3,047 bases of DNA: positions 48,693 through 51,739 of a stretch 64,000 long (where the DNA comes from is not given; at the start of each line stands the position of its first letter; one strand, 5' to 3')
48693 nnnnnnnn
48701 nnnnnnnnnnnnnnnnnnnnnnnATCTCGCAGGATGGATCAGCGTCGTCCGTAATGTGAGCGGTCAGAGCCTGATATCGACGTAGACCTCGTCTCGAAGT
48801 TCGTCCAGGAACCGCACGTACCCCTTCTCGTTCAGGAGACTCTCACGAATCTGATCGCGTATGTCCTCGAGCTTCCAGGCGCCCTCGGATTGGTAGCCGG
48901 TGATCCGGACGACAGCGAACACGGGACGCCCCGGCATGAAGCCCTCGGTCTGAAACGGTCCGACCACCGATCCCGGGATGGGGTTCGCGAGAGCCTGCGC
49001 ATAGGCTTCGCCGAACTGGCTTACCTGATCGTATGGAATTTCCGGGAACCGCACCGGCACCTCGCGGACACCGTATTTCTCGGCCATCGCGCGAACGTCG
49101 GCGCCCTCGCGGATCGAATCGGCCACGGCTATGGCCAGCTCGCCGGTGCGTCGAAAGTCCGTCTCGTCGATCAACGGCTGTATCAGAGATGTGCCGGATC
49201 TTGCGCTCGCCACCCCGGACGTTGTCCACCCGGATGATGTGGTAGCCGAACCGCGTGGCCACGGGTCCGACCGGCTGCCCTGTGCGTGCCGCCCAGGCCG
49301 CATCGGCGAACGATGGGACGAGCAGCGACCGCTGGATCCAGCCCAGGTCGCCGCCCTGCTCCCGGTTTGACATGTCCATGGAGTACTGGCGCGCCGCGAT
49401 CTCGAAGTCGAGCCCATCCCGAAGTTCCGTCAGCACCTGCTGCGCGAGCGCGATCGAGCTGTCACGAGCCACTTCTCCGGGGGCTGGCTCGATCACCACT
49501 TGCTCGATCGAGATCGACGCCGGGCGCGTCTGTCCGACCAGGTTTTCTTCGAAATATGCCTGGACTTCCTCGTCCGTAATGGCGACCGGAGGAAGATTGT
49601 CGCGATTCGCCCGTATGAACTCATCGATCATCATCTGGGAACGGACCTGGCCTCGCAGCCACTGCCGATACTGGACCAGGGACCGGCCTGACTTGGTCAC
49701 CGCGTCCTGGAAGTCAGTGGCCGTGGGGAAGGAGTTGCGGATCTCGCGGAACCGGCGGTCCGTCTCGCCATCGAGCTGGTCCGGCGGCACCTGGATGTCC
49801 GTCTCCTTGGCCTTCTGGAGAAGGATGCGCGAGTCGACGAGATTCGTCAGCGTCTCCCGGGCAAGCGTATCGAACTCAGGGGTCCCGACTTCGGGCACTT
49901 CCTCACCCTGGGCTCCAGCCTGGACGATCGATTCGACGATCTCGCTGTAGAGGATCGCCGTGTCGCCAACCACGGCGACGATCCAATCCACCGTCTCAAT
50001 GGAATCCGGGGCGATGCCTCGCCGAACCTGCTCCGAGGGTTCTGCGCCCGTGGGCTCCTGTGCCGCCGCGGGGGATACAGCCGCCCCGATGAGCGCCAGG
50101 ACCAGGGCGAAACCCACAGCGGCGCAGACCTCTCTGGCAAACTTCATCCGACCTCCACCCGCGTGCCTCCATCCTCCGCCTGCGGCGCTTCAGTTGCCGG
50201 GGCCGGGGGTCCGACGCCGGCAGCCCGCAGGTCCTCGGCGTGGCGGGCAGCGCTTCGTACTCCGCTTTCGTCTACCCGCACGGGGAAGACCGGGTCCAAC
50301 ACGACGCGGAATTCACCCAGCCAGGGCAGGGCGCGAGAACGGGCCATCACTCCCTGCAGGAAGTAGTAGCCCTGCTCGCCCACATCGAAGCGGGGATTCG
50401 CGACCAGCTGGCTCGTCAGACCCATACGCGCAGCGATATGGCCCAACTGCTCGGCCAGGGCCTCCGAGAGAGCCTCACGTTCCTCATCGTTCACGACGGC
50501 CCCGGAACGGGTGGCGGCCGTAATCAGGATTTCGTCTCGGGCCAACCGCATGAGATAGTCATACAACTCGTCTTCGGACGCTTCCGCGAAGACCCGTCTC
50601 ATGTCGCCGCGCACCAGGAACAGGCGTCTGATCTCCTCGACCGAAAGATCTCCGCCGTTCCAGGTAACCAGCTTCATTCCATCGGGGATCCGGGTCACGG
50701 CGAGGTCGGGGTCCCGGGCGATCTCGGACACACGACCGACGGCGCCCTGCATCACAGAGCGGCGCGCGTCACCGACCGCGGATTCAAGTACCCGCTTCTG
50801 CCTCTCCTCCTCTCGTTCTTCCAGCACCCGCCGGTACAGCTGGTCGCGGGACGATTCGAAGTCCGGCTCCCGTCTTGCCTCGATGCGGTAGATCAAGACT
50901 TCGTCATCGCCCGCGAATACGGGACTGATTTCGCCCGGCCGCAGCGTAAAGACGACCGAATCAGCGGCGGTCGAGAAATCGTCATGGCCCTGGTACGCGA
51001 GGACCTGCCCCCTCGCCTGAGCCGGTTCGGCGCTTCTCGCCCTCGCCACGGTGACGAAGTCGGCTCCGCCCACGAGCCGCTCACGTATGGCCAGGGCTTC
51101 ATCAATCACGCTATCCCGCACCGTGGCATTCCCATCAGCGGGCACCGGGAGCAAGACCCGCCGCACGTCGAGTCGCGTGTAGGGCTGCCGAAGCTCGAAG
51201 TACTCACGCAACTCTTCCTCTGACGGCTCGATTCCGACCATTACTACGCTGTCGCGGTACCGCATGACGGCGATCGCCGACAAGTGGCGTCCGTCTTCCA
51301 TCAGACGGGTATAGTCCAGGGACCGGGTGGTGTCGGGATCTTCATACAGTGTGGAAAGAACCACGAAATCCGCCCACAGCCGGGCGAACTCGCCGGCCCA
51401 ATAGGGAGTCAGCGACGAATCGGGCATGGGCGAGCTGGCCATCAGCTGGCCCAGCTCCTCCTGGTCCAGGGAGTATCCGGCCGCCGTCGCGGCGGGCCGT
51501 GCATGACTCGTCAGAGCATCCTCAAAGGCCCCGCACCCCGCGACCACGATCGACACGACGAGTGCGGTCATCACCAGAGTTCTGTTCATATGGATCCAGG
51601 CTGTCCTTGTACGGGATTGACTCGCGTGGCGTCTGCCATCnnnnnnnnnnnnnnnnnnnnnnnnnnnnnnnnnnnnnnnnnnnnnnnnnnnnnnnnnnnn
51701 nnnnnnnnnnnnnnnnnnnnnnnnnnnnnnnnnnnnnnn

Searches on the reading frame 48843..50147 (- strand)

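Call 12: search_protein_families(library=pfam, proteins=[window:48843-50147:-], max_evalue=0.001)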
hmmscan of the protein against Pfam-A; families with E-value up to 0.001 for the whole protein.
window:48843-50147:- (434 aa): 5 families
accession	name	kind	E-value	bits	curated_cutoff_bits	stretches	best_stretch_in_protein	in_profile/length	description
PF13616.12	Rotamase_3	-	5.9e-20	72.4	22.5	1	206-310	10-115/116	PPIC-type PPIASE domain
PF00639.27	Rotamase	-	7.7e-20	72.1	21.7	1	224-308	11-96/97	PPIC-type PPIASE domain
PF09312.16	SurA_N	-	3.8e-11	43.6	30.8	1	53-175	1-115/118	SurA N-terminal domain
PF13145.12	Rotamase_2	-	2.4e-07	32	27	1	190-314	1-112/121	PPIC-type PPIASE domain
PF13624.11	SurA_N_3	-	7.1e-07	29.6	27.2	1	54-172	40-160/162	SurA-like N-terminal domain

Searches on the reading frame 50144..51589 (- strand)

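Call 13: search_protein_families(library=pfam, proteins=[window:50144-51589:-], max_evalue=0.001)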
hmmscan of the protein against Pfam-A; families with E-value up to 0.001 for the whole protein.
window:50144-51589:- (481 aa): 2 families
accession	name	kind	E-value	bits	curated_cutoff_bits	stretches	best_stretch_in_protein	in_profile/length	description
PF13145.12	Rotamase_2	-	2.7e-07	31.9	27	1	122-245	1-117/121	PPIC-type PPIASE domain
PF00639.27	Rotamase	-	3.6e-07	31.5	21.7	1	146-226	3-85/97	PPIC-type PPIASE domain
